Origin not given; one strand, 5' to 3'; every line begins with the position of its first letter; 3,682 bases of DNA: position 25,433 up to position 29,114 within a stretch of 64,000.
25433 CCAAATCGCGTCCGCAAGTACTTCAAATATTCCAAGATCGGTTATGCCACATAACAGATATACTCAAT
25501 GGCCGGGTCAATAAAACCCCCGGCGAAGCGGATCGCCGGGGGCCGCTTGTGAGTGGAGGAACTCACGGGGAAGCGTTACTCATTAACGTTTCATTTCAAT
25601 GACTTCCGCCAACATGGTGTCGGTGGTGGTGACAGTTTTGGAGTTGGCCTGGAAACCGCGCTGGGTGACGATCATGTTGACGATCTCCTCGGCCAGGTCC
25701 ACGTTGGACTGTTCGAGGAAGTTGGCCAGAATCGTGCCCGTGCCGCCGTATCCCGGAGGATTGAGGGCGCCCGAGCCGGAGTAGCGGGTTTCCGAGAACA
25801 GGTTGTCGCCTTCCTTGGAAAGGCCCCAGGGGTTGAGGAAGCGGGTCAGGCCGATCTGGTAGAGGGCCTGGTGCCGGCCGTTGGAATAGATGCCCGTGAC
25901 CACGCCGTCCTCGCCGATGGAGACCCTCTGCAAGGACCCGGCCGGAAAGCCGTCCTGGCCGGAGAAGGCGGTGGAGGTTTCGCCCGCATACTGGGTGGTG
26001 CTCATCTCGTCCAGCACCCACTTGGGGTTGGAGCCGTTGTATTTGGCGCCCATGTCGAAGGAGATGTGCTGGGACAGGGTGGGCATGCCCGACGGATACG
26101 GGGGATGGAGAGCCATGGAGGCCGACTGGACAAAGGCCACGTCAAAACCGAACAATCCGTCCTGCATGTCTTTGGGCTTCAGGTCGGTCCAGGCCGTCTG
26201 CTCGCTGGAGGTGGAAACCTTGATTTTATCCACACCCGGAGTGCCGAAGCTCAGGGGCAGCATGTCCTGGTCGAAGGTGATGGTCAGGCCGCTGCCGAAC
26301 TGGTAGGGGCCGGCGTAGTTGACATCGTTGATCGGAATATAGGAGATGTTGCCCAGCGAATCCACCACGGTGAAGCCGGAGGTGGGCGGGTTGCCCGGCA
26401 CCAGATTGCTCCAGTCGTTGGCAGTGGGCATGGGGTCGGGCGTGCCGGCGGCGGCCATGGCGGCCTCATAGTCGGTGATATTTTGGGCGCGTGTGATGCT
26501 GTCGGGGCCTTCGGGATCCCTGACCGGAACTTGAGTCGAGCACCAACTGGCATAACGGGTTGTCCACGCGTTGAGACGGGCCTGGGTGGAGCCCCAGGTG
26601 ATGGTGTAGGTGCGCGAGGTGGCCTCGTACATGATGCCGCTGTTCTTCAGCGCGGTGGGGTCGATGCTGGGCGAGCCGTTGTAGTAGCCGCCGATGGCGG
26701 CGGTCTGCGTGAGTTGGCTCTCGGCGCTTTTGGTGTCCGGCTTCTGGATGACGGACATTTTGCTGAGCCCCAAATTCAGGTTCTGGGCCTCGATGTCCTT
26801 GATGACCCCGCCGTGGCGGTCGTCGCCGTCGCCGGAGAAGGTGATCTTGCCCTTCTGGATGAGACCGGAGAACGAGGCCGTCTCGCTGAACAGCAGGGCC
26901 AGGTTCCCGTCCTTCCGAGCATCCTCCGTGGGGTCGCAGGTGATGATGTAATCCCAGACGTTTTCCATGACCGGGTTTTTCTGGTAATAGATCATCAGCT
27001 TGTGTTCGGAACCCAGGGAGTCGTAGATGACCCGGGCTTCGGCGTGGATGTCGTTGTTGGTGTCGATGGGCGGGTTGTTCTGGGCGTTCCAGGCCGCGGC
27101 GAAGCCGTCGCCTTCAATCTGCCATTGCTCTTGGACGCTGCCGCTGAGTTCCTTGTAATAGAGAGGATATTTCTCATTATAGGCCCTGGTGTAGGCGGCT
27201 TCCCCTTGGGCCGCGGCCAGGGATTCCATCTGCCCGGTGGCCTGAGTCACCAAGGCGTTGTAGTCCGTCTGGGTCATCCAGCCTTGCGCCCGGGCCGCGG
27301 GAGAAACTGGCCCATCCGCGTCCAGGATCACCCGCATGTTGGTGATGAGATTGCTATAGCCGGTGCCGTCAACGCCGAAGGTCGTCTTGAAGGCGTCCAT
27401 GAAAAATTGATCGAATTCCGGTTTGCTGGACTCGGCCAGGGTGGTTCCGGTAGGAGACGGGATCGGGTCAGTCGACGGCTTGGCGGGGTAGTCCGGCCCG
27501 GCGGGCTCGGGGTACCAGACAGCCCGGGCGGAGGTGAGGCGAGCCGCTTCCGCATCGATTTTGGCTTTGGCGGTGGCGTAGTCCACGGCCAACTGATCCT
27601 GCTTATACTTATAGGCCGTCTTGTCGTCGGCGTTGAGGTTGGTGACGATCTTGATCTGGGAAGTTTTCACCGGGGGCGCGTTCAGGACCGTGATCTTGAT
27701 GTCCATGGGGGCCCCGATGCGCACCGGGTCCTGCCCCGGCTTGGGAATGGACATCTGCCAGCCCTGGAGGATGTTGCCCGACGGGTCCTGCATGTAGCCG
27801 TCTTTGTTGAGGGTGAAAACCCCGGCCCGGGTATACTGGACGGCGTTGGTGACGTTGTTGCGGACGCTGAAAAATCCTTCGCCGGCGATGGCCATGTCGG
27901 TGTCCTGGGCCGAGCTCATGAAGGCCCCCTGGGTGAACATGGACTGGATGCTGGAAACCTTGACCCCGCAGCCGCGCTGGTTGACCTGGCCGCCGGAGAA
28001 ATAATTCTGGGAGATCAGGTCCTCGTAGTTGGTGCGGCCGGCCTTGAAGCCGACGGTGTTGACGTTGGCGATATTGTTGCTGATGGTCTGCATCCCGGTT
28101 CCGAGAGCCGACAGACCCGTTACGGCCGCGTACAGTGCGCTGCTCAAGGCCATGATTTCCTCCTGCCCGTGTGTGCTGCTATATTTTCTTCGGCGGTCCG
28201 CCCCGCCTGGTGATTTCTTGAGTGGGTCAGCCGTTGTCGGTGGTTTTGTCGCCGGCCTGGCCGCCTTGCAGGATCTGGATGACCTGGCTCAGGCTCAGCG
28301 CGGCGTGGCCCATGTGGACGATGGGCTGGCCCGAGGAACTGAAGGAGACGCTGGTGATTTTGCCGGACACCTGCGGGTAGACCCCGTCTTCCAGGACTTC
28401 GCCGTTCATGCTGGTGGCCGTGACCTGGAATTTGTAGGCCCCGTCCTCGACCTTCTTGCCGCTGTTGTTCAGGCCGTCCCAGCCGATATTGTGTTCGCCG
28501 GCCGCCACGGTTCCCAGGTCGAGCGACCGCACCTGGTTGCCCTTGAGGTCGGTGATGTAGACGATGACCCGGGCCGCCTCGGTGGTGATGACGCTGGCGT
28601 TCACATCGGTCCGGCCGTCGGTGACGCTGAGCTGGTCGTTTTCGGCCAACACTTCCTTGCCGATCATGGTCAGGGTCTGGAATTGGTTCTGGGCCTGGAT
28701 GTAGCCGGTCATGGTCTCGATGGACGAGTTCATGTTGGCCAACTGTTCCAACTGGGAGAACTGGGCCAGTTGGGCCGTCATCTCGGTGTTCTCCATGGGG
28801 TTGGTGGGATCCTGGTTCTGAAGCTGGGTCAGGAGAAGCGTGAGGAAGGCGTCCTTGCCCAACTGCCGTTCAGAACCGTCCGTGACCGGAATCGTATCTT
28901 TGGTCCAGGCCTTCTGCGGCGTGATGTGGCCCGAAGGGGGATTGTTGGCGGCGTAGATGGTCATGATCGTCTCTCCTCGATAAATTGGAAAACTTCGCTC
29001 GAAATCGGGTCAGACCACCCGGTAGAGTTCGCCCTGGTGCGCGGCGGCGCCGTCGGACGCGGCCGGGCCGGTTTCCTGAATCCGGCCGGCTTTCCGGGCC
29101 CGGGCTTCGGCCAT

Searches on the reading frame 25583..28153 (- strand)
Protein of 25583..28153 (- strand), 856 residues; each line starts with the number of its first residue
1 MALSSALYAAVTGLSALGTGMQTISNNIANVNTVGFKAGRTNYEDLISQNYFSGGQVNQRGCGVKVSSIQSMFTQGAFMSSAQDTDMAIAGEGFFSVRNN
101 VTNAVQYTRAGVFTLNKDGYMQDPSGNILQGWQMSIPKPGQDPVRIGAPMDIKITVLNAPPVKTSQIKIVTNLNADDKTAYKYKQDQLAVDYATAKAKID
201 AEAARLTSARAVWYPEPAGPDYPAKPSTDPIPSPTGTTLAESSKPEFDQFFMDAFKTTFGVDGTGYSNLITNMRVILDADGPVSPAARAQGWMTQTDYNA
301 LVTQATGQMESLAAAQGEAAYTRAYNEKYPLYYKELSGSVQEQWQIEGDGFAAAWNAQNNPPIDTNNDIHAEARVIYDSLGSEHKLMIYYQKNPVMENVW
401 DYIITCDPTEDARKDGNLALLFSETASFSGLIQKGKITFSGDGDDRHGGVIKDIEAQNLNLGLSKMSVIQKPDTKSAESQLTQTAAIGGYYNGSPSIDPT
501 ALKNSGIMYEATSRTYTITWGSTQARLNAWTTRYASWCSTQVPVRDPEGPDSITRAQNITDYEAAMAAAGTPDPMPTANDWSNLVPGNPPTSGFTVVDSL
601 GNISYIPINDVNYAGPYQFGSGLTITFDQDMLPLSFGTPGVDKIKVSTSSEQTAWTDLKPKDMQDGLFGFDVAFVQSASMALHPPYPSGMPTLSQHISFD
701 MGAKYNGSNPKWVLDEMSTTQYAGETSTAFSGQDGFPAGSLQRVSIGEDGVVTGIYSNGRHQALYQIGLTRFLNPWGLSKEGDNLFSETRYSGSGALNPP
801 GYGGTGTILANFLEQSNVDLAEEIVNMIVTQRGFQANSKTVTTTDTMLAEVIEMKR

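Call 41: list_cluster_members(proteins=[P0001, window:25583-28153:-, window:9130-11931:+, window:17368-18375:-, window:19266-20351:-, window:12155-12976:-])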
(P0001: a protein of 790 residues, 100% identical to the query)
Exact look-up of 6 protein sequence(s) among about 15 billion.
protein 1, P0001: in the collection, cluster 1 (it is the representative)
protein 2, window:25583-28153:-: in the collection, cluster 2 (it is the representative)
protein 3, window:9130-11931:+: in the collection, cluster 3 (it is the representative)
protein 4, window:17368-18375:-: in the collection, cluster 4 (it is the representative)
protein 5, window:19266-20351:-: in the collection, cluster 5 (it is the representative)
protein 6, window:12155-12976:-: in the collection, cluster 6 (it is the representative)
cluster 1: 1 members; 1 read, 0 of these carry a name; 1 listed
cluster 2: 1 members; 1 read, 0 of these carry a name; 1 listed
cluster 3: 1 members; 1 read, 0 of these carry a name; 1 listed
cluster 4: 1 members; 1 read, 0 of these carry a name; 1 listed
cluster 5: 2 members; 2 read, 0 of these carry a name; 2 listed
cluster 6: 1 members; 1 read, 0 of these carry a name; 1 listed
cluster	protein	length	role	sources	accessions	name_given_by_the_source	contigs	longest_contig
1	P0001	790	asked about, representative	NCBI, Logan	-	-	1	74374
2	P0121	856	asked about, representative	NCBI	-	-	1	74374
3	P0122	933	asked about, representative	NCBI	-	-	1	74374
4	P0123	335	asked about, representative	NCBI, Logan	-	-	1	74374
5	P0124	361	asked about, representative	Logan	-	-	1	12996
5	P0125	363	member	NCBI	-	-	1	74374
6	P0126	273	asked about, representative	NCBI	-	-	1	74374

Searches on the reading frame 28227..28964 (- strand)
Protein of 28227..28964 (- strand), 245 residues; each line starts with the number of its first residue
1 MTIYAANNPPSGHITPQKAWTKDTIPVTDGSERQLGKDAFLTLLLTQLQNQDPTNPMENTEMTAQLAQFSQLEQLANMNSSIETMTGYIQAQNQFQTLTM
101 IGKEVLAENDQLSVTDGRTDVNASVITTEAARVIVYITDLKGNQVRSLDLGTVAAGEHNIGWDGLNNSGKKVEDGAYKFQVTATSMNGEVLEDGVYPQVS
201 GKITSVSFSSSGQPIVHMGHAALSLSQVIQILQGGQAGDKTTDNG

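Call 66: search_protein_families(library=ncbifam, max_evalue=1e-15, proteins=[window:28227-28964:-])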
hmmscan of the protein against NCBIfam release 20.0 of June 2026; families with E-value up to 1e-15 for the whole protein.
window:28227-28964:- (245 aa): 10 families
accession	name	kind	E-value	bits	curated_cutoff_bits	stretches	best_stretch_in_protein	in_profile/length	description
NF005176.1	PRK06655.1-1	equivalog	6.9e-52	176.2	230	1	36-232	2-197/197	flagellar hook assembly protein FlgD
NF009276.0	PRK12633.1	equivalog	8.9e-37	127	383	1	37-233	28-229/234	flagellar basal body rod modification protein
NF007197.1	PRK09618.1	equivalog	1e-30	106.6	129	1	27-118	17-106/138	flagellar hook assembly protein FlgD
NF009277.0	PRK12634.1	equivalog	6.7e-29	101.6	333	1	30-231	22-220/221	flagellar basal body rod modification protein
NF009453.0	PRK12813.1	equivalog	3.2e-28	98.8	264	1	38-228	33-216/223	flagellar basal body rod modification protein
NF009452.0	PRK12812.1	equivalog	2.7e-27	95.7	258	1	32-231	43-250/289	flagellar basal body rod modification protein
NF007198.0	PRK09619.1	equivalog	1.5e-25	90.2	267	1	37-215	30-199/218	flagellar hook assembly protein FlgD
NF004670.1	PRK06009.1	equivalog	1.3e-18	67.4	124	1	37-114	3-77/108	flagellar hook assembly protein FlgD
NF004496.1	PRK05842.1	equivalog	3.3e-17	62.6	250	0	34-74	27-67/271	flagellar hook assembly protein FlgD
NF008875.0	PRK11911.1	equivalog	3.6e-16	59.4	274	1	26-117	17-108/140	flagellar basal body rod modification protein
